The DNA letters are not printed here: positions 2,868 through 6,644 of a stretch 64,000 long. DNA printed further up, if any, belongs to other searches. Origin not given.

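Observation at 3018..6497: Single-exon telomerase reverse transcriptase gene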

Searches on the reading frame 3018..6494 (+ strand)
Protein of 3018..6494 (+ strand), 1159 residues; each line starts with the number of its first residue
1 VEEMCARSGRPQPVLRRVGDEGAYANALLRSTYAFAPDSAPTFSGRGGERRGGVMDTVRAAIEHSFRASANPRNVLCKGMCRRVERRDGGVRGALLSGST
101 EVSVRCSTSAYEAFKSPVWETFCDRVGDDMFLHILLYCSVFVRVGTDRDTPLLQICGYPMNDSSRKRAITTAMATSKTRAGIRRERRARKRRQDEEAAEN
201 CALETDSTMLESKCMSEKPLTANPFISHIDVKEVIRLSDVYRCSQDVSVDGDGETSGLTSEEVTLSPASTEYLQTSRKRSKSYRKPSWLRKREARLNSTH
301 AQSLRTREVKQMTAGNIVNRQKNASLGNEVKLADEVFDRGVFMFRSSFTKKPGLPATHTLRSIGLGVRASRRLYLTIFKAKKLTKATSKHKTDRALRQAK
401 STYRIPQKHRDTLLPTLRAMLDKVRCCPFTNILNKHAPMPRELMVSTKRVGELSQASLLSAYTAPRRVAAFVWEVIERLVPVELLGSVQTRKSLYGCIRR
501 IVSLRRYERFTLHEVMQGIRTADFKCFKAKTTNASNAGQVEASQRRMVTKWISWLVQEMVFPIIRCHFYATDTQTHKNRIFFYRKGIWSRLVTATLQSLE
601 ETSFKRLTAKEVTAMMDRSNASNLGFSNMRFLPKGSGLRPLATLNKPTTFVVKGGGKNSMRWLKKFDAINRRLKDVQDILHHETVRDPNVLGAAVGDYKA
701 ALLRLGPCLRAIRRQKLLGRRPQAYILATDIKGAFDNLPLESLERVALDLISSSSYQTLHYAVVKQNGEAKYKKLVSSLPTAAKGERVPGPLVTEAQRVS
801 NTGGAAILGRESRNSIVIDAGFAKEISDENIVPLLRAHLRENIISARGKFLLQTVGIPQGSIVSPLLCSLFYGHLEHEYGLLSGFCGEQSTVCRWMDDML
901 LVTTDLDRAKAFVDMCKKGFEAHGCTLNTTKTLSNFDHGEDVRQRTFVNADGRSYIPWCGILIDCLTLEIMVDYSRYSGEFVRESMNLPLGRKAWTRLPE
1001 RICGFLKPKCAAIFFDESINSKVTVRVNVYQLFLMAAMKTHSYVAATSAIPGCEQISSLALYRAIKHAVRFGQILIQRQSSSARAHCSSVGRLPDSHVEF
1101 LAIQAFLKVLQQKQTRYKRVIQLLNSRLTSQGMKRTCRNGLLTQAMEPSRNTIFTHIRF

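Call 3: search_protein_families(library=pfam, proteins=[window:3018-6494:+], max_evalue=1)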
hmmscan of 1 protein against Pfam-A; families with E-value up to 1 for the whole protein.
window:3018-6494:+ (1159 aa): 3 families
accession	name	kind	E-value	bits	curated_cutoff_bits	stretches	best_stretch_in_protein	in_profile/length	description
PF12009.13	Telomerase_RBD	-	3.9e-36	124.6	25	1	468-598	2-132/133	Telomerase ribonucleoprotein complex - RNA binding domain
PF21399.2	TERT_C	-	6.7e-15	56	27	1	1000-1124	5-129/130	Telomerase reverse transcriptase, C-terminal extension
PF00078.32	RVT_1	-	4e-14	53.3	29.6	1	848-932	110-189/205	Reverse transcriptase (RNA-dependent DNA polymerase)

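Call 4: search_solved_structures(query=window:3018-6494:+, max_evalue=0.01, show_alignments=2)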
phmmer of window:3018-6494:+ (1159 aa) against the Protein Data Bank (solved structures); distinct sequences matched with E-value up to 0.01: 17.
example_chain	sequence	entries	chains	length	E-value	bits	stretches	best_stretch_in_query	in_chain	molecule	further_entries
7qxa_A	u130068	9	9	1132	9.4e-83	281.7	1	456-1150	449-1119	Telomerase reverse transcriptase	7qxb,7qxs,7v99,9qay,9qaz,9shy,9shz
7trd_A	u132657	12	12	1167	1.1e-82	281.5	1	456-1150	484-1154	Telomerase reverse transcriptase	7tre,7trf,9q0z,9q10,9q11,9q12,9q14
7bg9_A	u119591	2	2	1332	1.7e-82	280.8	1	456-1150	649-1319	Telomerase reverse transcriptase,Telomerase reverse transcriptase | Telomerase reverse transcriptase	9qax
6d6v_A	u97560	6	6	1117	8.9e-24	86.4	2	459-740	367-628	Telomerase reverse transcriptase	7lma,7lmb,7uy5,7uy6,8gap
4o26_A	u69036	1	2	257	2.1e-22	81.9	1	403-593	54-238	Telomerase reverse transcriptase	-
4lmo_A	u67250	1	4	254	1e-18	69.7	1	405-593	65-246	Telomerase reverse transcriptase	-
6zd1_A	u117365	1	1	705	6.3e-17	63.7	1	461-1035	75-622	Telomerase reverse transcriptase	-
6zdp_A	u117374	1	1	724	6.9e-17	63.6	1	461-1035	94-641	Telomerase reverse transcriptase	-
6zd6_A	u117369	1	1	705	2.1e-16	62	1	461-1035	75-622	Telomerase reverse transcriptase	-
9swn_A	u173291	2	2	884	5.3e-16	60.7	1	382-752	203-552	Telomerase reverse transcriptase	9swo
6zd2_A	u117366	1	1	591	5.8e-15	57.2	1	461-951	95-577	Telomerase reverse transcriptase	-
6zdq_A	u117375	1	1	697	2.5e-11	45.2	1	454-933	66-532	Telomerase reverse transcriptase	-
6zdu_A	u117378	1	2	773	3.3e-11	44.8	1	454-933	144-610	Telomerase reverse transcriptase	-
2r4g_A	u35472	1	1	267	7.7e-11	43.6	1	458-608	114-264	Telomerase reverse transcriptase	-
5c9h_A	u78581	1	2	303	2e-10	42.2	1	458-606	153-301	Telomerase reverse transcriptase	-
5ugw_A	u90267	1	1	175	6.5e-09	37.2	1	990-1151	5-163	Telomerase reverse transcriptase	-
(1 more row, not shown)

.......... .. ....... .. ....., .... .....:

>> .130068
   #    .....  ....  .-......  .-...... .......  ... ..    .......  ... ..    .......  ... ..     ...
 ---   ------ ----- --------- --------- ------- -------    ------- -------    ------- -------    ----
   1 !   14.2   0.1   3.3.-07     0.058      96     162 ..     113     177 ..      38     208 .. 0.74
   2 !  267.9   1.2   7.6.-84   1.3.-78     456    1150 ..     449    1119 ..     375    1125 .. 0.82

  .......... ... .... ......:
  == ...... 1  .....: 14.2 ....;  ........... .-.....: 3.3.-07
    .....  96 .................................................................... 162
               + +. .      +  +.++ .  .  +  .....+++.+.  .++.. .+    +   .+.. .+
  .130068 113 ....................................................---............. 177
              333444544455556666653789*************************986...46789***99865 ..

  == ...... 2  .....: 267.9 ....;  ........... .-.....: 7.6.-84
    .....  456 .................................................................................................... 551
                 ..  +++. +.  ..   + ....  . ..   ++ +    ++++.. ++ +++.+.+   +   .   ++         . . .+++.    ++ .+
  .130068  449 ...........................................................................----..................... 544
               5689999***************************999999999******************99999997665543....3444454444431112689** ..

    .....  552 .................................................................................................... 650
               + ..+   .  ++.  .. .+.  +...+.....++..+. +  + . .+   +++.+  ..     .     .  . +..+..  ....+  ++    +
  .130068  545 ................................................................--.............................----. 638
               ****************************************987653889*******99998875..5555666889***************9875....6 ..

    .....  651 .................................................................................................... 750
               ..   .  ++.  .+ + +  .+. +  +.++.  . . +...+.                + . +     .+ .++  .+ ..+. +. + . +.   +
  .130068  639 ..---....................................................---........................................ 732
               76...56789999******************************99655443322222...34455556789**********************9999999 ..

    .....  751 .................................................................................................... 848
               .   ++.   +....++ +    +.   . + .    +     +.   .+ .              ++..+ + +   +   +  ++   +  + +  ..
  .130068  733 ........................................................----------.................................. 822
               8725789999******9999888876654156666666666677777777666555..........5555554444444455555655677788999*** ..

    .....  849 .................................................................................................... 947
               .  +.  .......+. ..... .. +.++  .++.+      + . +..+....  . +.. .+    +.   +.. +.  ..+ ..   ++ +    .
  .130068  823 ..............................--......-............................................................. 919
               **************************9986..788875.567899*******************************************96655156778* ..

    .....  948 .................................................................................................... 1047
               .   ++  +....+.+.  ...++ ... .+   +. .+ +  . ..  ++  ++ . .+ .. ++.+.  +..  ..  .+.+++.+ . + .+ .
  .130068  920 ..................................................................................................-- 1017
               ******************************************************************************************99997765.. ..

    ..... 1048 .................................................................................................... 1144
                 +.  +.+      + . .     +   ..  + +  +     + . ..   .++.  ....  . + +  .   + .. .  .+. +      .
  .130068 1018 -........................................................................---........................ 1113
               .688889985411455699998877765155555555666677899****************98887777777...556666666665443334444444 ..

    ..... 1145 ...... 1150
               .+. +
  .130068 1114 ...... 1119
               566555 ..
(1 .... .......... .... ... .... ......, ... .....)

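Call 6: find_homologous_proteins(query=window:3018-6494:+, max_evalue=0.00001)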
Query window:3018-6494:+ (1159 aa): 11 proteins with E <= 0.00001 among 8000 candidates.
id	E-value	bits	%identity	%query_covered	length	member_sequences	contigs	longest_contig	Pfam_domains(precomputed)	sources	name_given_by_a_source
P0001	0.0e+0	2610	99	100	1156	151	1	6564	PF00078.33,PF12009.14,PF21399.3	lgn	-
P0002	0.0e+0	1802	68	100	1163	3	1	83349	PF00078.33,PF12009.14,PF21399.3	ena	-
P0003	0.0e+0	1785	68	100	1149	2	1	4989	PF00078.33,PF12009.14,PF21399.3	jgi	-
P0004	0.0e+0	1762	68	100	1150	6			PF00078.33,PF12009.14,PF21399.3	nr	nr:telomerase reverse transcriptase [Ostreococcus tauri]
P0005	0.0e+0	1666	65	99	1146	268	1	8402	PF00078.33,PF12009.14,PF21399.3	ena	-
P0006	0.0e+0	1657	65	99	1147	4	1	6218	PF00078.33,PF12009.14,PF21399.3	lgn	-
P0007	0.0e+0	1555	60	100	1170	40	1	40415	PF00078.33,PF12009.14,PF21399.3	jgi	-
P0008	0.0e+0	1538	60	100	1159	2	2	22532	PF00078.33,PF12009.14,PF21399.3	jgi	-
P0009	0.0e+0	1514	59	100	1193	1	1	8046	PF00078.33,PF12009.14,PF21399.3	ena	-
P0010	0.0e+0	1446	57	99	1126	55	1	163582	PF00078.33,PF12009.14,PF21399.3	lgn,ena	-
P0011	3.3e-134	467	28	46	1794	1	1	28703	PF00078.33,PF12009.14,PF21399.3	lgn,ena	-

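Call 11: list_cluster_members(proteins=[window:3027-6494:+, P0001, P0002, P0003, P0005, P0007, P0010])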
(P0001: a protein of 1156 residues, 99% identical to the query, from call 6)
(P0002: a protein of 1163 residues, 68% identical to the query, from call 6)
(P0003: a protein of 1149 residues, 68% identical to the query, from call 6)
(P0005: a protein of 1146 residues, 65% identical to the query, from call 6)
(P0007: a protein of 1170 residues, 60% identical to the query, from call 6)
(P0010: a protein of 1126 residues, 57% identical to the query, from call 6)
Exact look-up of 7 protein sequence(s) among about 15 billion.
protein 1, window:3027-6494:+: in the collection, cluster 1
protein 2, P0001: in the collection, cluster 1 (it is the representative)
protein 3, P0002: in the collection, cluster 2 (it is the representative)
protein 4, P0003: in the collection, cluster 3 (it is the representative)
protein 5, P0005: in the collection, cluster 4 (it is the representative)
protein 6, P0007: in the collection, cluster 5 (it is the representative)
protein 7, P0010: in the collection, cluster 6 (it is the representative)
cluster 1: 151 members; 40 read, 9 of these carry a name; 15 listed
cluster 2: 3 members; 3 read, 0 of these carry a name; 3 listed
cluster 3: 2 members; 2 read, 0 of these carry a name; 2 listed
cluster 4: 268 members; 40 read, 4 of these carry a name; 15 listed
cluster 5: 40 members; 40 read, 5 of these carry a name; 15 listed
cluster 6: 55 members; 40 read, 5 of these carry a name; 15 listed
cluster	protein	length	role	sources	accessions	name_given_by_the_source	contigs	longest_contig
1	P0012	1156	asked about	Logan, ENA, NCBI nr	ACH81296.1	telomerase reverse transcriptase [Ostreococcus sp. 'lucimarinus']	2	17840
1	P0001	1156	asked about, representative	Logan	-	-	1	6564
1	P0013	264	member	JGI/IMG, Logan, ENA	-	telomerase reverse transcriptase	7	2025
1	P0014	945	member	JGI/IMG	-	telomerase reverse transcriptase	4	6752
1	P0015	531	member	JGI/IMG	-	telomerase reverse transcriptase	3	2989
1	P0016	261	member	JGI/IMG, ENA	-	telomerase reverse transcriptase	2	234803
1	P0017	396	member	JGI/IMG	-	telomerase reverse transcriptase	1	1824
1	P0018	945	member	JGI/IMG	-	telomerase reverse transcriptase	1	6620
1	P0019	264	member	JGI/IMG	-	telomerase reverse transcriptase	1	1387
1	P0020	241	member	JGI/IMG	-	telomerase reverse transcriptase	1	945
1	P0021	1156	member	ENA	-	-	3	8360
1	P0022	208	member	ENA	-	-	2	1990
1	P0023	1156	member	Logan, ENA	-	-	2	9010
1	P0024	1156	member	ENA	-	-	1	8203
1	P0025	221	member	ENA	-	-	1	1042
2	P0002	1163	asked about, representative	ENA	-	-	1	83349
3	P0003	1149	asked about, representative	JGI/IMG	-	-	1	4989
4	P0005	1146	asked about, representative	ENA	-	-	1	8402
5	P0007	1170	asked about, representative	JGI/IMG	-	-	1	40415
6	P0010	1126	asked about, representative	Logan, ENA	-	-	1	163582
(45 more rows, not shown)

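Call 23: find_encoding_contigs(protein=P0002, flank=6000, max_places=2)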
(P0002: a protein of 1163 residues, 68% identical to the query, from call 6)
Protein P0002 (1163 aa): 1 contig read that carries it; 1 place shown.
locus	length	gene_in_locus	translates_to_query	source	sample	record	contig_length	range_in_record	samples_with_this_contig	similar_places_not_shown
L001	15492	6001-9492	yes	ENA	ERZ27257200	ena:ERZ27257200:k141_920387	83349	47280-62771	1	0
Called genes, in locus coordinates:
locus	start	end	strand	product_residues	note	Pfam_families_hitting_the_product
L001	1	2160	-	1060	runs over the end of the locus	PF02135:zf-TAZ, PF00628:PHD (weak), PF08214:HAT_KAT11, PF00569:ZZ (weak), PF02135:zf-TAZ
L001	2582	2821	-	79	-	-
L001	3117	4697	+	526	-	PF01148:CTP_transf_1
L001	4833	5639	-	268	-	PF01209:Ubie_methyltran, PF13489:Methyltransf_23, PF08241:Methyltransf_11, PF08242:Methyltransf_12 (weak), PF13649:Methyltransf_25, PF13847:Methyltransf_31 (weak)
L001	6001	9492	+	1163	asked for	PF12009:Telomerase_RBD, PF00078:RVT_1, PF21399:TERT_C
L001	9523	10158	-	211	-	-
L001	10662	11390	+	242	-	PF03405:FA_desaturase_2 (weak)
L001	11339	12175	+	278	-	PF03405:FA_desaturase_2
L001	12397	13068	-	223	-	PF00406:ADK, PF13207:AAA_17, PF05191:ADK_lid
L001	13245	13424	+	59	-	-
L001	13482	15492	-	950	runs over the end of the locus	PF17681:GCP_N_terminal, PF04130:GCP_C_terminal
